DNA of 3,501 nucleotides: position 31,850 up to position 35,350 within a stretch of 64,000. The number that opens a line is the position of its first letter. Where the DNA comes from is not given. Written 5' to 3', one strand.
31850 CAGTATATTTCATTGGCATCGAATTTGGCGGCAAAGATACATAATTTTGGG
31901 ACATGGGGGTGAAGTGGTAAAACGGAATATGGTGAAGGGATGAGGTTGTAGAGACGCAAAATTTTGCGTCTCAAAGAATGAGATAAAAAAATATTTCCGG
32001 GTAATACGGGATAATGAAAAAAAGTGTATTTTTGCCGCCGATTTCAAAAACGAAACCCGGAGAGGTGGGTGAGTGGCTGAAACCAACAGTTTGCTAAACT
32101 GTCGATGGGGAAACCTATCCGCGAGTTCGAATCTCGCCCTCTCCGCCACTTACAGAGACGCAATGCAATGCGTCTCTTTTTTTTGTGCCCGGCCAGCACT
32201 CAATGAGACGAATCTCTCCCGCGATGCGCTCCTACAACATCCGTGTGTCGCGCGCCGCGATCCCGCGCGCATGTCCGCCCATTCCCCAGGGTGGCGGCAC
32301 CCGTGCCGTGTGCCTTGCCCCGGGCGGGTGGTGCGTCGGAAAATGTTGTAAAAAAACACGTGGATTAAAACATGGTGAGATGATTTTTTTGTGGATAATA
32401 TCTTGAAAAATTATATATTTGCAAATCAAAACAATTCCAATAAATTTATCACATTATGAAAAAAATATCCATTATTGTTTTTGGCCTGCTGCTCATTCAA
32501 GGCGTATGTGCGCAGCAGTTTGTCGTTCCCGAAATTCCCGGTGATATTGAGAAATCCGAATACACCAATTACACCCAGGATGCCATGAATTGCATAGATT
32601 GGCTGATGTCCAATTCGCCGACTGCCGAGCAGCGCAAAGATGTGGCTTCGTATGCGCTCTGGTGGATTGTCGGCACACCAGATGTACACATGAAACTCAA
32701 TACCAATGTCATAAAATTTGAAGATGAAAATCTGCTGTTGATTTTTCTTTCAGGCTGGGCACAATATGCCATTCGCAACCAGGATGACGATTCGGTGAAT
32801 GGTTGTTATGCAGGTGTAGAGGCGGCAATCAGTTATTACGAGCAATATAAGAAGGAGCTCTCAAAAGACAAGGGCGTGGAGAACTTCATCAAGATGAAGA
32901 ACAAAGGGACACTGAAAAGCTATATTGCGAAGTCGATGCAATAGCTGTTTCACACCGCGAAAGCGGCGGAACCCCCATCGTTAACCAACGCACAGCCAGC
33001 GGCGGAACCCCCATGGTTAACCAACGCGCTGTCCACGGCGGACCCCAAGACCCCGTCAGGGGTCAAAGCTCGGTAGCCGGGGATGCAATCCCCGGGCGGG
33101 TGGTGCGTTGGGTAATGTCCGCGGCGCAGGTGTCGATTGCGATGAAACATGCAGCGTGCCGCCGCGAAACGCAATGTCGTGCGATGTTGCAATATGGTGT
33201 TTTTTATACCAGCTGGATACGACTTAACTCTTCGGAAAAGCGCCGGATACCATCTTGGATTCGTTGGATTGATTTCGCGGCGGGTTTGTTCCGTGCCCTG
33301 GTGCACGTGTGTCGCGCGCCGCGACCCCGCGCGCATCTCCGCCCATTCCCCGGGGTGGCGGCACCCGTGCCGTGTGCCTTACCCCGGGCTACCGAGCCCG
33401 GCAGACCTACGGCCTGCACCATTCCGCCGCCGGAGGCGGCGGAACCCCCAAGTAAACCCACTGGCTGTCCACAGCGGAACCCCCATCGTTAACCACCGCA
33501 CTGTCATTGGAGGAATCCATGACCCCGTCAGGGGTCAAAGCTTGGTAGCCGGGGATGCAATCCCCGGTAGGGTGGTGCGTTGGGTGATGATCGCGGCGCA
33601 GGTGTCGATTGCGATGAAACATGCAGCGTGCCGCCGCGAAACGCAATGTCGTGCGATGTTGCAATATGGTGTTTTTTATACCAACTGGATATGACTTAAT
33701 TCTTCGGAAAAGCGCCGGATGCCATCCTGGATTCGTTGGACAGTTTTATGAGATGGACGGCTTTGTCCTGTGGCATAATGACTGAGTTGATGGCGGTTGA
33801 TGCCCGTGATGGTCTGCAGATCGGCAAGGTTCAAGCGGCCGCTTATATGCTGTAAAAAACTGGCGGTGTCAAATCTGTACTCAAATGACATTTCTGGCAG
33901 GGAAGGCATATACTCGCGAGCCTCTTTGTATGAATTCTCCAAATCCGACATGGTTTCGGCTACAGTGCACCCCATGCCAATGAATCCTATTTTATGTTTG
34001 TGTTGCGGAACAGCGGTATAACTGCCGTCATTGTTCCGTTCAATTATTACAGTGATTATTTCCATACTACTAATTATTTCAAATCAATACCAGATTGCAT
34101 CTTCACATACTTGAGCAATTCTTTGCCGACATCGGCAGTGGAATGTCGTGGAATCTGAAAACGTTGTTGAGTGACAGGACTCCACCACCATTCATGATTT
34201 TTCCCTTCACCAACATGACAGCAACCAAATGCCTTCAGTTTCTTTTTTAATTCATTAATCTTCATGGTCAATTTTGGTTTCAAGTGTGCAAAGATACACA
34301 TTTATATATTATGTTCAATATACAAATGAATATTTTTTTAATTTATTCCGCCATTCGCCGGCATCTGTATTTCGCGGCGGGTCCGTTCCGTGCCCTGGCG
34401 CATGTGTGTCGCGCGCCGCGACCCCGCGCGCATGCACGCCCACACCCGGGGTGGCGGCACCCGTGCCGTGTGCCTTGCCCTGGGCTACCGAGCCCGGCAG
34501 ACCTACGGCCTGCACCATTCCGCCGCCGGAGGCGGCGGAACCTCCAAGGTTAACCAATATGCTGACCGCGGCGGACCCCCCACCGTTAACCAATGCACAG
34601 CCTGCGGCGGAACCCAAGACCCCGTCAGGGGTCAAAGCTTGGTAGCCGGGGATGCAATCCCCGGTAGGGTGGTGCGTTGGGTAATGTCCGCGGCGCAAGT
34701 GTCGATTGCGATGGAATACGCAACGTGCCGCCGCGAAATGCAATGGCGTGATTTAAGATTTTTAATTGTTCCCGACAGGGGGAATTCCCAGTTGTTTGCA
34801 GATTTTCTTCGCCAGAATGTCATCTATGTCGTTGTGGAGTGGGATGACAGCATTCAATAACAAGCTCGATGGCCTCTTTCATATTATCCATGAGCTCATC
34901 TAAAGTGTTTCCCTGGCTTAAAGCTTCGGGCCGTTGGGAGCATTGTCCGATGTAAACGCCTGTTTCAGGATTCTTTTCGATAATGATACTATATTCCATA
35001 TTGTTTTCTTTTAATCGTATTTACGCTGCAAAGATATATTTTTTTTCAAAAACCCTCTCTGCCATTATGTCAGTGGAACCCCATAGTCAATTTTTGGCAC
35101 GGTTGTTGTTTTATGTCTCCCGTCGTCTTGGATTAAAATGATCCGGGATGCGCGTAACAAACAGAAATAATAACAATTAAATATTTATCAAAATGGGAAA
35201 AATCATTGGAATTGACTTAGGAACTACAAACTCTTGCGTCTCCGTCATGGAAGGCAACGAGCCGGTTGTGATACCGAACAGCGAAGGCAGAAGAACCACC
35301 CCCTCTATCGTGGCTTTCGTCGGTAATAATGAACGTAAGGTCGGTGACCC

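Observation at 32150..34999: tRNA-Ser-adjacent hypervariable patch: about 370-bp GC-rich TIR-bearing elements alternate with HicAB modules in a cassette-like array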

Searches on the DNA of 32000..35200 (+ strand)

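Call 5: search_rna_families(source=window, start=32000, end=35200, threshold=evalue, max_evalue=10)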
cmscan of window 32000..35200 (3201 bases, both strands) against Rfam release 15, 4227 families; matches with E-value up to 10: 3.
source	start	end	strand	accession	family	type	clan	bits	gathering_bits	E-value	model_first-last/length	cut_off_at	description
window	32059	32145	+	RF00005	tRNA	Gene; tRNA;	CL00001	57.5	29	4.2e-11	1-71/71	no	tRNA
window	32094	32145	-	RF04351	Plastid-psbl-rps4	Cis-reg;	-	36.4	68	2.8e-05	1-53/53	no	Plastid-psbl-rps4 3UTR RNA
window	33792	33856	+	RF00211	SNORD35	Gene; snRNA; snoRNA; CD-box;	CL00056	18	36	1.8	1-88/88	no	Small nucleolar RNA SNORD35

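Call 12: search_dna_similar(query=window:34369-34739:+, collection=plasmids, mode=distant, max_evalue=0.001)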
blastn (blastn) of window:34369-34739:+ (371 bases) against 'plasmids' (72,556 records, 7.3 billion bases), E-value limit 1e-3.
No match.

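Call 13: search_dna_similar(query=window:34369-34739:+, collection=phages, mode=distant, max_evalue=0.001)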
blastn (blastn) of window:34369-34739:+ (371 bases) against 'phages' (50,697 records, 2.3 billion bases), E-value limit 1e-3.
No match.

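Call 63: search_rna_families(source=L024, start=4400, end=6800, threshold=evalue, max_evalue=10)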
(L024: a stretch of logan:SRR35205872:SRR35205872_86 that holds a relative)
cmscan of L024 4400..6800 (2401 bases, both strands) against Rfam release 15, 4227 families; matches with E-value up to 10: 6.
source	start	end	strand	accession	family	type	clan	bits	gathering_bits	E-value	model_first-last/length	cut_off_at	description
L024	6569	6629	-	RF01182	SNORD11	Gene; snRNA; snoRNA; CD-box;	CL00103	23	55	0.37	1-84/84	no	Small nucleolar RNA SNORD11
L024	6180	6212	+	RF01358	CRISPR-DR39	Gene; CRISPR;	-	21.5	39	5.7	1-31/31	no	CRISPR RNA direct repeat element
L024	4965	5053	-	RF01181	snR77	Gene; snRNA; snoRNA; CD-box;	CL00057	20.2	50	7.9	1-83/83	no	Small nucleolar RNA snR77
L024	6465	6520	-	RF02523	ROSE_3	Cis-reg; thermoregulator;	-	20.1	43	0.42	1-69/69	no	Repression of heat shock gene expression (ROSE) element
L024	4648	4714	+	RF02463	Ms_AS-1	Gene; sRNA;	-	17.3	37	2.7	1-98/98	no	Mycobacterium sRNA Ms_AS-1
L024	6214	6258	-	RF03157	L31-Gammaproteobacteria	Cis-reg; leader;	CL00118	15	33.2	5.9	1-53/53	no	L31-Gammaproteobacteria ribosomal protein leader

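Call 75: search_dna_similar(query=L024:5985-6345:+, collection=plasmids, mode=distant, max_evalue=0.01)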
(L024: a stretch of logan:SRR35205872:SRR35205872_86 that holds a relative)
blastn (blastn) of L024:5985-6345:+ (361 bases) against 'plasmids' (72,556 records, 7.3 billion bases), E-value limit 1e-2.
No match.

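Call 76: search_dna_similar(query=L024:5985-6345:+, collection=phages, mode=distant, max_evalue=0.01)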
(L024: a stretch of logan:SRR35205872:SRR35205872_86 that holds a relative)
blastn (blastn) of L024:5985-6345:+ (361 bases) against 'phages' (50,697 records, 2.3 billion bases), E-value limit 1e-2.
No match.

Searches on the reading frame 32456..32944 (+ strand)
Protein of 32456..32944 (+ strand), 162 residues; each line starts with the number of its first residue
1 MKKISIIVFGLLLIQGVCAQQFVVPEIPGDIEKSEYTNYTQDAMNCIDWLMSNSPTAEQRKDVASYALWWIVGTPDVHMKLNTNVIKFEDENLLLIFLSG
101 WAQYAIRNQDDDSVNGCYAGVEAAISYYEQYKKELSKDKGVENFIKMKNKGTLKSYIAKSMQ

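Call 16: find_encoding_contigs(protein=window:32456-32944:+, flank=10000, max_places=10)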
Protein window:32456-32944:+ (162 aa): 3 contigs read that carry it; 2 places shown.
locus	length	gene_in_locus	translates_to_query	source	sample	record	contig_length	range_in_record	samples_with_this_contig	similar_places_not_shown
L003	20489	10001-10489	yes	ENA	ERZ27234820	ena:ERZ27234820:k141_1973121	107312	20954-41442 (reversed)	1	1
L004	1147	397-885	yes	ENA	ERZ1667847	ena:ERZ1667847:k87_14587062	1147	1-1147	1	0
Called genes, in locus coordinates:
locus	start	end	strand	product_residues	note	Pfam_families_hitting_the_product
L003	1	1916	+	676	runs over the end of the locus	PF05649:Peptidase_M13_N, PF01431:Peptidase_M13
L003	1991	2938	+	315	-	PF00696:AA_kinase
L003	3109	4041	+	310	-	PF02729:OTCace_N, PF00185:OTCace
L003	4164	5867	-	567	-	PF00246:Peptidase_M14, PF13620:CarboxypepD_reg, PF18962:Por_Secre_tail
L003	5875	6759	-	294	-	PF00701:DHDPS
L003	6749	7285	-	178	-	PF21857:DUF6913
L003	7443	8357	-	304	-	PF03331:LpxC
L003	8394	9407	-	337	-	PF04613:LpxD, PF25084:LbH_EIF2B, PF25087:GMPPB_C, PF00132:Hexapep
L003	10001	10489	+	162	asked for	-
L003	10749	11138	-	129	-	-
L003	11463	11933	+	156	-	-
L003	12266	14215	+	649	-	PF00012:HSP70, PF14450:FtsA (faint), PF06723:MreB_Mbl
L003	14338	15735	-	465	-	PF13098:Thioredoxin_2 (faint), PF17127:DUF5106, PF00578:AhpC-TSA (weak), PF13905:Thioredoxin_8 (weak)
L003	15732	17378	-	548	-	PF03853:YjeF_N, PF01256:Carb_kinase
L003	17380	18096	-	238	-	PF20582:UPF0758_N, PF04002:RadC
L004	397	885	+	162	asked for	-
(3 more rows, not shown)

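Call 53: search_protein_families(library=pfam, max_evalue=0.01, proteins=[window:32456-32944:+])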
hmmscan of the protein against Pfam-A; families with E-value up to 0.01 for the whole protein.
window:32456-32944:+ (162 aa): 0 families

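Call 54: search_protein_families(library=ncbifam, max_evalue=0.01, proteins=[window:32456-32944:+])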
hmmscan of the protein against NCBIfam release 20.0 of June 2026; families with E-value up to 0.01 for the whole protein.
window:32456-32944:+ (162 aa): 0 families

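Call 92: search_protein_families(library=phrogs, max_evalue=0.01, proteins=[window:32456-32944:+])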
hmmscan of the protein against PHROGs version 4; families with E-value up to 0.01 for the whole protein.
window:32456-32944:+ (162 aa): 0 families

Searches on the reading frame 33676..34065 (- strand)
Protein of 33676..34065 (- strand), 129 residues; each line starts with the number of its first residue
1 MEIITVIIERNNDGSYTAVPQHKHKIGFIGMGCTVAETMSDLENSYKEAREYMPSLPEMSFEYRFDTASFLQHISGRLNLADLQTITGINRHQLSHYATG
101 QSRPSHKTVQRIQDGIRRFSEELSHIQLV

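Call 15: find_encoding_contigs(protein=window:33676-34065:-, flank=10000, max_places=10)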
Protein window:33676-34065:- (129 aa): 2 contigs read that carry it; 2 places shown.
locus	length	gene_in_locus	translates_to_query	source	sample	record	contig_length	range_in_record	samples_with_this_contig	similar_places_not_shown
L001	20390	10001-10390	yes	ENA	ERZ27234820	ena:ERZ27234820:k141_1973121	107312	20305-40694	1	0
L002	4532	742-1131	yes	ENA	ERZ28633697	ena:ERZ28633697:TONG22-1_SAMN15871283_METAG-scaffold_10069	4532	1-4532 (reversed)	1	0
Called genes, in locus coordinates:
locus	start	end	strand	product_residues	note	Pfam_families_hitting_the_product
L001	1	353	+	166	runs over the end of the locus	-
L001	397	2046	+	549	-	-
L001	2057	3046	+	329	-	PF01882:DUF58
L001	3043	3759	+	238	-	PF20582:UPF0758_N, PF04002:RadC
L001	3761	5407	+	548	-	PF03853:YjeF_N, PF01256:Carb_kinase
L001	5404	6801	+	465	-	PF13098:Thioredoxin_2 (faint), PF17127:DUF5106, PF00578:AhpC-TSA (weak), PF13905:Thioredoxin_8 (weak)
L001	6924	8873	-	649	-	PF00012:HSP70, PF14450:FtsA (faint), PF06723:MreB_Mbl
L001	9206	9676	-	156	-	-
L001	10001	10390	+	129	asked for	-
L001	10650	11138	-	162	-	-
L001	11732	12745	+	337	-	PF04613:LpxD, PF25084:LbH_EIF2B, PF25087:GMPPB_C, PF00132:Hexapep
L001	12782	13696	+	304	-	PF03331:LpxC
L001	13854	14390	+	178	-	PF21857:DUF6913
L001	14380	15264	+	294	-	PF00701:DHDPS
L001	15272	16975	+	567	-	PF00246:Peptidase_M14, PF13620:CarboxypepD_reg, PF18962:Por_Secre_tail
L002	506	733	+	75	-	PF07927:HicA_toxin (weak)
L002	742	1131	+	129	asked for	-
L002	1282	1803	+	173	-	PF04542:Sigma70_r2, PF08281:Sigma70_r4_2, PF04545:Sigma70_r4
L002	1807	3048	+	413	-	-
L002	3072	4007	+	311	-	-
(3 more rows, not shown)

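Call 48: list_cluster_members(proteins=[P0011, window:33676-34065:-, window:32456-32944:+])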
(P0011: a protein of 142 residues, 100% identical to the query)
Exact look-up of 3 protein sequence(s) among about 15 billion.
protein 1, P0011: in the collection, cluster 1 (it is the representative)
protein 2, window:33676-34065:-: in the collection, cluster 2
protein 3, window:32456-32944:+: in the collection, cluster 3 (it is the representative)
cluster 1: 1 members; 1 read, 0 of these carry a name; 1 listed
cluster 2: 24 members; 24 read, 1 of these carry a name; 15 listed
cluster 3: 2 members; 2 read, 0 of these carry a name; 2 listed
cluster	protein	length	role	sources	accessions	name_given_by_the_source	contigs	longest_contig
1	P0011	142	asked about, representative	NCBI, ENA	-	-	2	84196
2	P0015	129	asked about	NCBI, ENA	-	-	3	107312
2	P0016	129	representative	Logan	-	-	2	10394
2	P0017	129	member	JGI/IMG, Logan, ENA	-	hypothetical protein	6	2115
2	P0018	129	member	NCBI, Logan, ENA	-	-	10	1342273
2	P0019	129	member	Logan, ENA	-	-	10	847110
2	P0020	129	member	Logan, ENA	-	-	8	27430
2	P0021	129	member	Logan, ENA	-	-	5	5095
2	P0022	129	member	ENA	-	-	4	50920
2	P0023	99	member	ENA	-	-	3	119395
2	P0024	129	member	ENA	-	-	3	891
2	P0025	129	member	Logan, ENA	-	-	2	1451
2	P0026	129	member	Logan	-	-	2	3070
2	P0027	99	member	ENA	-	-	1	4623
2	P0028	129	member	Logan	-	-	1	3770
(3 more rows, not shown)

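Call 53: search_protein_families(library=pfam, max_evalue=0.01, proteins=[window:33676-34065:-, L002:1282-1803:+, L002:1807-3048:+, L002:3072-4007:+])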
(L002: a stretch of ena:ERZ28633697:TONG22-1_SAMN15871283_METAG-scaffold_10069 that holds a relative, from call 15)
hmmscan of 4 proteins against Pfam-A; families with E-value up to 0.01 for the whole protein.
window:33676-34065:- (129 aa): 0 families

L002:1282-1803:+ (173 aa): 4 families
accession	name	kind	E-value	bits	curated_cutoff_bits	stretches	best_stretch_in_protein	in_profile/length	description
PF04542.20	Sigma70_r2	-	1.1e-16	60.8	24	1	11-75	2-68/71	Sigma-70 region 2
PF08281.18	Sigma70_r4_2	-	6e-14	51.9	25.7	1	104-156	2-54/54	Sigma-70, region 4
PF04545.22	Sigma70_r4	-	2.8e-08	33.6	24.1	1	110-156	2-48/50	Sigma-70, region 4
PF07638.17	Sigma70_ECF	-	0.0068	16.8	21.1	1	102-160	125-183/185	ECF sigma factor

L002:1807-3048:+ (413 aa): 0 families

L002:3072-4007:+ (311 aa): 0 families

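Call 54: search_protein_families(library=ncbifam, max_evalue=0.01, proteins=[window:33676-34065:-, L002:1282-1803:+, L002:1807-3048:+, L002:3072-4007:+])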
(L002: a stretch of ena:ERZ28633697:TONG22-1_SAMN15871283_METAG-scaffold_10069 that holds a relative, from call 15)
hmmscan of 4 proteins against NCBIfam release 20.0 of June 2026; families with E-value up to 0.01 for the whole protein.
window:33676-34065:- (129 aa): 0 families

L002:1282-1803:+ (173 aa): 94 families (the best 25 are shown)
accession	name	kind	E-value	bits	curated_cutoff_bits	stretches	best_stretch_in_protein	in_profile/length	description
TIGR02985.1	Sig70_bacteroi1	subfamily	7.8e-24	84.7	126.4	1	8-154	4-156/162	RNA polymerase sigma-70 factor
NF006930.0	PRK09415.1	subfamily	3.1e-23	82.5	198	1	16-162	27-177/179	RNA polymerase factor sigma C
NF004113.0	PRK05602.1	equivalog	5.9e-23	81.6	208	1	12-166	52-207/211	RNA polymerase sigma factor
TIGR02959.1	SigZ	equivalog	3.8e-22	78.9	168.65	1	26-164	16-152/170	RNA polymerase sigma factor SigZ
NF058625.1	sigma_PG0214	equivalog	8.8e-22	77.6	130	1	3-165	3-166/170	GFO_1088 family ECF-type sigma factor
TIGR02937.1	sigma70-ECF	superfamily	1.1e-21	77.2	42.9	1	11-160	7-165/165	sigma-70 family RNA polymerase sigma factor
NF007215.0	PRK09637.1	equivalog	2.8e-20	73.1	212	1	24-162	20-156/181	RNA polymerase sigma factor SigZ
TIGR02950.1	SigM_subfam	subfamily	1.5e-19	70.4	147.95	1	22-160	17-158/159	RNA polymerase sigma factor, SigM family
TIGR02983.1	SigE-fam_strep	subfamily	1.9e-19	70.1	141.55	1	8-161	9-159/162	SigE family RNA polymerase sigma factor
NF007223.0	PRK09641.1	equivalog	5.9e-19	68.6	209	1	16-162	29-186/187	RNA polymerase sigma factor SigW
TIGR02948.1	SigW_bacill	equivalog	9.5e-19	68.2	243.1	1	16-161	29-185/187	RNA polymerase sigma factor SigW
NF008888.0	PRK11922.1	equivalog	1.1e-18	67.7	204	1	32-163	57-199/231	RNA polymerase sigma factor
NF007225.0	PRK09643.1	equivalog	1.1e-17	64.5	190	1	9-169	31-191/204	RNA polymerase sigma factor SigM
NF006089.0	PRK08241.1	subfamily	2.1e-17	63.2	240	2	10-93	30-109/343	RNA polymerase subunit sigma-70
TIGR02960.1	SigX5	hypoth_equivalog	5e-17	62.1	264.75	2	9-88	12-87/322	RNA polymerase sigma-70 factor, TIGR02960 family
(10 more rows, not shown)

L002:1807-3048:+ (413 aa): 0 families

L002:3072-4007:+ (311 aa): 0 families

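Call 91: search_solved_structures(query=window:33676-34065:-, max_evalue=0.01)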
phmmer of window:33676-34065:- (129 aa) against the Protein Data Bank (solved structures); distinct sequences matched with E-value up to 0.01: 0.

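Call 92: search_protein_families(library=phrogs, max_evalue=0.01, proteins=[window:33676-34065:-, L002:1807-3048:+, L002:3072-4007:+])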
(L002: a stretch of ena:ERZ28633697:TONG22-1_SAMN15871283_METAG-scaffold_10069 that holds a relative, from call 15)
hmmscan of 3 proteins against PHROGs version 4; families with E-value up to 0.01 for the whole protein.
window:33676-34065:- (129 aa): 0 families

L002:1807-3048:+ (413 aa): 0 families

L002:3072-4007:+ (311 aa): 0 families

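Call 98: predict_structure(protein=window:33676-34065:-)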
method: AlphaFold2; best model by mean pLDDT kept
length: 129 residues; sequences in the alignment: 1
mean_pLDDT: 59.6   pTM: 0.44
mean pLDDT of the five models: 59.6, 55.6, 55.0, 52.7, 50.6
residues with pLDDT >= 90: 2; 70-90: 42; 50-70: 43; < 50: 42
segments of 3 or more residues with pLDDT < 50: 1-12, 14-34, 62-64, 125-129
pLDDT, mean of each block of 10 residues (from residue 1): 35 44 34 49 64 64 56 68 84 84 75 72 46
secondary structure, 60 per line:
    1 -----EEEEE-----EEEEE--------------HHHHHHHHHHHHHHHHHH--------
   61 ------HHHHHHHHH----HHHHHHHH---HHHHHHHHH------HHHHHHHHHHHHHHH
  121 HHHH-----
elements in order: E6-10 E16-20 H35-52 H67-75 H80-87 H91-99 H106-124
